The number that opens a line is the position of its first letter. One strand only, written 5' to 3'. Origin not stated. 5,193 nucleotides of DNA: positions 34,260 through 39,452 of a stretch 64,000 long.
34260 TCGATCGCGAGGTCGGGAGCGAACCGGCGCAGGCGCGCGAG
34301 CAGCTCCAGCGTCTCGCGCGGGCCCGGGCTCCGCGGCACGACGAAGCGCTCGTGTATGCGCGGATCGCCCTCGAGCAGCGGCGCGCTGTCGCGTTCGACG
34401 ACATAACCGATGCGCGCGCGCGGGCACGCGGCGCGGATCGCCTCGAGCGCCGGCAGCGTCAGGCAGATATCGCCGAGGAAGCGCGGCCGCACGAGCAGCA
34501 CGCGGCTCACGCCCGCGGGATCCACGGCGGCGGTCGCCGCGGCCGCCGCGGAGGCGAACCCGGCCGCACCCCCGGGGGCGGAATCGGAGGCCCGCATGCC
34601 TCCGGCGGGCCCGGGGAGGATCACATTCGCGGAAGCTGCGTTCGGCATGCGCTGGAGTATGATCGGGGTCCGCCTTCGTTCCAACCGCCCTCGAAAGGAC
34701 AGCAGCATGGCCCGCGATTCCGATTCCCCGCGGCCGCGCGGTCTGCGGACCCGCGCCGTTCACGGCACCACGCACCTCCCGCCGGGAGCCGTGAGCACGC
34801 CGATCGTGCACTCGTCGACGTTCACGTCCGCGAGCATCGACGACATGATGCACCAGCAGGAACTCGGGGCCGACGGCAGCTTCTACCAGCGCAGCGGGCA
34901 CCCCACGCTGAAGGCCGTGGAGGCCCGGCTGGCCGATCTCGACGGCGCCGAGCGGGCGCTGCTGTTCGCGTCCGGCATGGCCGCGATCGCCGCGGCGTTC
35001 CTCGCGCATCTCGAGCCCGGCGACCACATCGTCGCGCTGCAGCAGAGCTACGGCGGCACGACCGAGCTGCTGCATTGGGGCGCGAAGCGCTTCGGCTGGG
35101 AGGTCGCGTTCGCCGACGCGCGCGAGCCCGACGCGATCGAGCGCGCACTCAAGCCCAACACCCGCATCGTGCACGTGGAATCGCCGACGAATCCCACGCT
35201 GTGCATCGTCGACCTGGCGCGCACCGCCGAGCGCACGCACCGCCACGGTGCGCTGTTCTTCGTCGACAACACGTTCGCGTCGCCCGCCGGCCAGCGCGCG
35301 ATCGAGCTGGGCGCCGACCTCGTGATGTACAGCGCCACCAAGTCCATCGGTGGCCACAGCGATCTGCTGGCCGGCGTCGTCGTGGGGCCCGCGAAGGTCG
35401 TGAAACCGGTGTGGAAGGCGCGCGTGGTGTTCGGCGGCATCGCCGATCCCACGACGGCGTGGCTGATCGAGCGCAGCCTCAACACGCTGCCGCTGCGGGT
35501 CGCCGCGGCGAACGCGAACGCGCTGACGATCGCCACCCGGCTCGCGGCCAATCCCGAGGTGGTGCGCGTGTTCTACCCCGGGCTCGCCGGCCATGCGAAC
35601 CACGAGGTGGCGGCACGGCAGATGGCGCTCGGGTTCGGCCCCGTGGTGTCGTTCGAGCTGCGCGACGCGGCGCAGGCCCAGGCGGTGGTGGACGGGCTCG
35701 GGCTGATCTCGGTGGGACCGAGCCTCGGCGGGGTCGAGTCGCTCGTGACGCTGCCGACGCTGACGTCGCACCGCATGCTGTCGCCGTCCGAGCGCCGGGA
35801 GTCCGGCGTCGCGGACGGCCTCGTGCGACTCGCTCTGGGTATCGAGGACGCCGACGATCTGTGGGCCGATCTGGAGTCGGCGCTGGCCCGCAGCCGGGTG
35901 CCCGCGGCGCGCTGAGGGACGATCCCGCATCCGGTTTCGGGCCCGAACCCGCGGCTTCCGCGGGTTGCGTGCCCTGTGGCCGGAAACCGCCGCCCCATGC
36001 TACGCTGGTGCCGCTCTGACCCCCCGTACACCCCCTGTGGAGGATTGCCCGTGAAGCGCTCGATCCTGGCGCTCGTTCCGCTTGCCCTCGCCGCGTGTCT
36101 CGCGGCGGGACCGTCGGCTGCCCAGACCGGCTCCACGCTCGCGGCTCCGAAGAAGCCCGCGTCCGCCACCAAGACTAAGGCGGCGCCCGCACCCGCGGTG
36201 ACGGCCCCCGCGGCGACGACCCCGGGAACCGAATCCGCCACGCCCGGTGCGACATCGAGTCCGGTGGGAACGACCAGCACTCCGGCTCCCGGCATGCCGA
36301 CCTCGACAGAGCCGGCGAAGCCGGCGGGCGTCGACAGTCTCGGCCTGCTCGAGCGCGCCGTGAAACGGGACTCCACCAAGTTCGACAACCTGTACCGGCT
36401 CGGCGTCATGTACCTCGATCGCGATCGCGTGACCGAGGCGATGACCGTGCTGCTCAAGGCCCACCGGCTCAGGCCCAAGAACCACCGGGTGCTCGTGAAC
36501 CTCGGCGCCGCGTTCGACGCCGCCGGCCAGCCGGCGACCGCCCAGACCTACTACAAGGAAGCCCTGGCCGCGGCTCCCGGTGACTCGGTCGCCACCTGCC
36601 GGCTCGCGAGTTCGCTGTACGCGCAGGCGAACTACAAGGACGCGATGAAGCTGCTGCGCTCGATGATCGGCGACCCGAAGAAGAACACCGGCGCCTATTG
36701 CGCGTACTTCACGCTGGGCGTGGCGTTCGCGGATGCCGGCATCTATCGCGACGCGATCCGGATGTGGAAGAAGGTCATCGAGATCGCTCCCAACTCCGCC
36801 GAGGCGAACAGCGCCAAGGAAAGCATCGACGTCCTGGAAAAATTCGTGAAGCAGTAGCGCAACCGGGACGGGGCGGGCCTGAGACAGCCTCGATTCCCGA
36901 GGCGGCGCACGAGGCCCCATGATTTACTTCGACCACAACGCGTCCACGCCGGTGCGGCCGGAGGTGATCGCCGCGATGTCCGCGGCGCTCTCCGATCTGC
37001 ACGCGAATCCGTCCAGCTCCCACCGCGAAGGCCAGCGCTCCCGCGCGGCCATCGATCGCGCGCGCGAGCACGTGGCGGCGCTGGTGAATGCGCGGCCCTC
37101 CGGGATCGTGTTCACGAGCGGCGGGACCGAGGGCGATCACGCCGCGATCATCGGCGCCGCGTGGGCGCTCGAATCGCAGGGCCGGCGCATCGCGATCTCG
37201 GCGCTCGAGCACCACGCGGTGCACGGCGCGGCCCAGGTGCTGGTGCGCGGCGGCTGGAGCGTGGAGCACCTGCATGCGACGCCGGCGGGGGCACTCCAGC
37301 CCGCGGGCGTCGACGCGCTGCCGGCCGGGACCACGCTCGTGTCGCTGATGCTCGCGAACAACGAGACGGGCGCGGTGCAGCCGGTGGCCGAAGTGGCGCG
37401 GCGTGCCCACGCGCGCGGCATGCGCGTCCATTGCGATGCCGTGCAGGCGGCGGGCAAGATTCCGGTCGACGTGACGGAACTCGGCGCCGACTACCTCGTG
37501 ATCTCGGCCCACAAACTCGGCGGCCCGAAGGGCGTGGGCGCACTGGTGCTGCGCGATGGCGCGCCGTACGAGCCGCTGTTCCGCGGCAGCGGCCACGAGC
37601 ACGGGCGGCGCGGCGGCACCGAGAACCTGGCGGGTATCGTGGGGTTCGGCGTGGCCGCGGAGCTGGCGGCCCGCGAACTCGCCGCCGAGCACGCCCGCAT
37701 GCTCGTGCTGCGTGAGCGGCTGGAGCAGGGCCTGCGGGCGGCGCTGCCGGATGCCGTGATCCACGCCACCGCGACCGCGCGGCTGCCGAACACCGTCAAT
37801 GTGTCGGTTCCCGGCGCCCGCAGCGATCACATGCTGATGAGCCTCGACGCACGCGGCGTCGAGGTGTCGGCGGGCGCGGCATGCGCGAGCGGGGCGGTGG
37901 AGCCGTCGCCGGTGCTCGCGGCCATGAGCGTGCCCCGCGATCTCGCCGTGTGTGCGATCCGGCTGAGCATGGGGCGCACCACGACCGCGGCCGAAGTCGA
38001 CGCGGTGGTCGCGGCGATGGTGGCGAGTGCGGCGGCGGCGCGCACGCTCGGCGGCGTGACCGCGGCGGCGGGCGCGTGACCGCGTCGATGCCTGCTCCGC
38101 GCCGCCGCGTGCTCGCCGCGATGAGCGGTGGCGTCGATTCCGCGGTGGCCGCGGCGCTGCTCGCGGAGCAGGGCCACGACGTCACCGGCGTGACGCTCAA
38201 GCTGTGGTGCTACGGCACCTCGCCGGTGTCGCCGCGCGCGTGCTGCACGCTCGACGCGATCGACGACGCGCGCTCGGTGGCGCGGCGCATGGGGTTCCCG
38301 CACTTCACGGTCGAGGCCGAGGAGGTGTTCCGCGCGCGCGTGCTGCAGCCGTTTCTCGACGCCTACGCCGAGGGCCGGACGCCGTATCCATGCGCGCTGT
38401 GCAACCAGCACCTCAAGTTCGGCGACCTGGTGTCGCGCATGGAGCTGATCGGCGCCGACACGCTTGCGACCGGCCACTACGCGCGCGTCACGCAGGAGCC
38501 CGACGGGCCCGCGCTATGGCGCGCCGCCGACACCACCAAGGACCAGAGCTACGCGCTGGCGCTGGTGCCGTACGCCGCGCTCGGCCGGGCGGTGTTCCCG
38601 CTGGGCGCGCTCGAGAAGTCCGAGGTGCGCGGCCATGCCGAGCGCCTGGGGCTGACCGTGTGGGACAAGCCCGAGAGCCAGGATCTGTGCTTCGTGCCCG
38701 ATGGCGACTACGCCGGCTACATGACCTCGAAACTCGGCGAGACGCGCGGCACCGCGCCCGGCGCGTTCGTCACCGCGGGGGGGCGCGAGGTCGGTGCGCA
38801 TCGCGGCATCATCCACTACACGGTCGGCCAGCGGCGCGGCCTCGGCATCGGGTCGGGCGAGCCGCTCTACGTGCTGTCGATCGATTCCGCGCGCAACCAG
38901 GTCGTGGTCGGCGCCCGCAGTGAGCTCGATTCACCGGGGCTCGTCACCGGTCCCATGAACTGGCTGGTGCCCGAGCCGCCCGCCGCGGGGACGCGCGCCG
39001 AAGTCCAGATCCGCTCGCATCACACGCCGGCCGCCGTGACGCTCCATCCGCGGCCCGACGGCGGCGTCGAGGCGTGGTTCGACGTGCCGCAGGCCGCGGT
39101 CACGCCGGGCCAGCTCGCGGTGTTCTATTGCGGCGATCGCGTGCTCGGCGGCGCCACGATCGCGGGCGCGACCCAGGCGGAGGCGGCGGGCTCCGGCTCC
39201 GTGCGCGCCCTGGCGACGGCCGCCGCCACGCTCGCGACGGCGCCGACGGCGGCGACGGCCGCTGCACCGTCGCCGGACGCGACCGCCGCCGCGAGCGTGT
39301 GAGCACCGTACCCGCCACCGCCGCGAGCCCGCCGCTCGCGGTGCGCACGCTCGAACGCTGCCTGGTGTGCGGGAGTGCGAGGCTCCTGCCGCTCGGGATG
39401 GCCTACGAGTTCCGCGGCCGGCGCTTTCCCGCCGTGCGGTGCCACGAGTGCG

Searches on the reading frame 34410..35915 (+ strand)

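Call 52: search_protein_families(library=pfam, proteins=[window:34410-35915:+], max_evalue=0.0001)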
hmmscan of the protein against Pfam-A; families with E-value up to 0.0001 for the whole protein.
window:34410-35915:+ (501 aa): 5 families
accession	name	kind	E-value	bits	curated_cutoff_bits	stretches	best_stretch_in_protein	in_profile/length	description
PF01053.26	Cys_Met_Meta_PP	-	2.5e-117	392.1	27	1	114-492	2-380/381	Cys/Met metabolism PLP-dependent enzyme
PF00155.27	Aminotran_1_2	-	3.7e-08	33.4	19.7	1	154-314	31-222/361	Aminotransferase class I and II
PF00266.25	Aminotran_5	-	1.6e-07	31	21.5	1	188-314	68-204/371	Aminotransferase class-V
PF06838.17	Met_gamma_lyase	-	1.4e-06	27.5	24.2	1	154-346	47-257/405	Methionine gamma-lyase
PF01212.27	Beta_elim_lyase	-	1.8e-06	28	27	1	144-346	16-231/288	Beta-eliminating lyase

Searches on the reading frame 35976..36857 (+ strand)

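Call 52: search_protein_families(library=pfam, proteins=[window:35976-36857:+], max_evalue=0.0001)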
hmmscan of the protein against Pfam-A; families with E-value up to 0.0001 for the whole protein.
window:35976-36857:+ (293 aa): 16 families
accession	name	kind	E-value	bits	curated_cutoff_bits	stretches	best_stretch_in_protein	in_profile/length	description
PF07719.23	TPR_2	-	2.4e-17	62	27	0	243-273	3-33/34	Tetratricopeptide repeat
PF00515.34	TPR_1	-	2e-16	59.4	27.8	0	243-273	3-33/34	Tetratricopeptide repeat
PF14559.12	TPR_19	-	1.9e-13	51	25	1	182-230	3-51/68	Tetratricopeptide repeat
PF13428.12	TPR_14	-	7.6e-13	48.2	23.5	0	173-211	4-42/44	Tetratricopeptide repeat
PF13431.12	TPR_17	-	2.9e-12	46.3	24.4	0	160-190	3-33/34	Tetratricopeptide repeat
PF13174.12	TPR_6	-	3.7e-12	46.5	26.3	0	243-274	2-33/33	Tetratricopeptide repeat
PF13432.12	TPR_16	-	8.6e-11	42.5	32.7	0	176-231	3-58/65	Tetratricopeptide repeat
PF13181.12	TPR_8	-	4.4e-09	36.2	25.7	0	171-201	2-32/34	Tetratricopeptide repeat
PF13414.12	TPR_11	-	9.2e-09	35.3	26.8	0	145-180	3-38/42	TPR repeat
PF13424.12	TPR_12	-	1.2e-08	35.4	30.1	1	139-200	6-75/77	Tetratricopeptide repeat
PF12895.13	ANAPC3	-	2.4e-08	34.6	27.2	0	187-263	6-78/82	Anaphase-promoting complex, cyclosome, subunit 3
PF13176.12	TPR_7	-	6.3e-08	32.5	27.9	0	173-202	2-31/36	Tetratricopeptide repeat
PF23914.1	TPR_CcmH_CycH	-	2.1e-07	31.3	42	1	141-230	55-147/158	Cytochrome c-type biogenesis protein H TPR domain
PF13374.12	TPR_10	-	2.1e-07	31.2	27.5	0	209-228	7-26/42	Tetratricopeptide repeat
PF12688.13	TPR_5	-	2.3e-07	31.5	24.2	1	175-263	6-96/119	Tetratrico peptide repeat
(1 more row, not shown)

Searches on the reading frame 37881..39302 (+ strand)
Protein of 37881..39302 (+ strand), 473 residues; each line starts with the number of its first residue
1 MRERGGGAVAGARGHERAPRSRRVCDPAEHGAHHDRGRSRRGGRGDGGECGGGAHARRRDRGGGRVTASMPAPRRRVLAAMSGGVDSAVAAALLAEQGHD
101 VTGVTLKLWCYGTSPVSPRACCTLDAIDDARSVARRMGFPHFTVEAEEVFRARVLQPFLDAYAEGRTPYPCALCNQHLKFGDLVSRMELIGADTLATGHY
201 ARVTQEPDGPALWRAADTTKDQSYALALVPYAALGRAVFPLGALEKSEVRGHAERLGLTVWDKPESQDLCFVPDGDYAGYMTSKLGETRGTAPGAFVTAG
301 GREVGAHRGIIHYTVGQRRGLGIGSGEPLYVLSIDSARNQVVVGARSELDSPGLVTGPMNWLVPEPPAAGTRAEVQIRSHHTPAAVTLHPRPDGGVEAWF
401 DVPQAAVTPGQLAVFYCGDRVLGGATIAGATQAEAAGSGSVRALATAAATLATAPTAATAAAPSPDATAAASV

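Call 52: search_protein_families(library=pfam, proteins=[window:37881-39302:+], max_evalue=0.0001)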
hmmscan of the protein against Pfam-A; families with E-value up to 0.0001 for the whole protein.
window:37881-39302:+ (473 aa): 3 families
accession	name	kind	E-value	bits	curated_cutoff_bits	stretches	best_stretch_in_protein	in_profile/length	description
PF03054.22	tRNA_Me_trans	-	1.4e-65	221.2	20.6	1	76-273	2-201/202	tRNA methyl transferase HUP domain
PF20258.4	tRNA_Me_trans_C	-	2.4e-18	66.7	20.6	1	354-427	4-77/77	Aminomethyltransferase beta-barrel domain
PF20259.3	tRNA_Me_trans_M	-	1.6e-17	63.2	27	1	285-344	4-65/66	tRNA methyl transferase PRC-barrel domain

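Call 67: find_homologous_proteins(query=window:38100-39302:+, max_evalue=1e-30)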
Query window:38100-39302:+ (400 aa): 7902 proteins with E <= 1e-30 among 8000 candidates; the best 120 are listed.
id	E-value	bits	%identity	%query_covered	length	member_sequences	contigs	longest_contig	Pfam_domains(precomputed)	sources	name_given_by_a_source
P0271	1.1e-258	876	100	98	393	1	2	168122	PF20259.4,PF03054.23,PF20258.5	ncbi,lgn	-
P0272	1.2e-192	658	83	89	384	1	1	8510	PF20259.4,PF03054.23,PF20258.5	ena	-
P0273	1.3e-192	658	83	89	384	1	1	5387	PF20259.4,PF03054.23,PF20258.5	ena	-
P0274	6.5e-192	656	82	89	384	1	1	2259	PF20259.4,PF03054.23,PF20258.5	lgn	-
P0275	4.6e-190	650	80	90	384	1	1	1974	PF20259.4,PF03054.23,PF20258.5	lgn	-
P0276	8.6e-189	646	77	94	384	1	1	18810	PF20259.4,PF03054.23,PF20258.5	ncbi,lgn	-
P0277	3.9e-188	643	82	88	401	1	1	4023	PF20259.4,PF03054.23,PF20258.5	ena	-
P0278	6.1e-188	643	81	89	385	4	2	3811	PF20259.4,PF03054.23,PF20258.5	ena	-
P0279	5.7e-186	636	78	94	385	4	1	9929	PF20259.4,PF03054.23,PF20258.5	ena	-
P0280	8.0e-185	632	79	90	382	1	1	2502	PF20259.4,PF03054.23,PF20258.5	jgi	-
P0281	4.5e-183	627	77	90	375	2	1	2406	PF20259.4,PF03054.23,PF20258.5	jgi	-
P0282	1.1e-182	625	79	89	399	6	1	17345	PF20259.4,PF03054.23,PF20258.5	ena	-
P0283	2.9e-182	624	80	89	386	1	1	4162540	PF20259.4,PF03054.23,PF20258.5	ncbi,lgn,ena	-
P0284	5.2e-182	623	79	89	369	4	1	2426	PF20259.4,PF03054.23,PF20258.5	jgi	jgi:tRNA-specific 2-thiouridylase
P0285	1.1e-181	622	79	87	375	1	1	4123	PF00733.28,PF20259.4,PF03054.23,PF20258.5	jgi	jgi:tRNA-uridine 2-sulfurtransferase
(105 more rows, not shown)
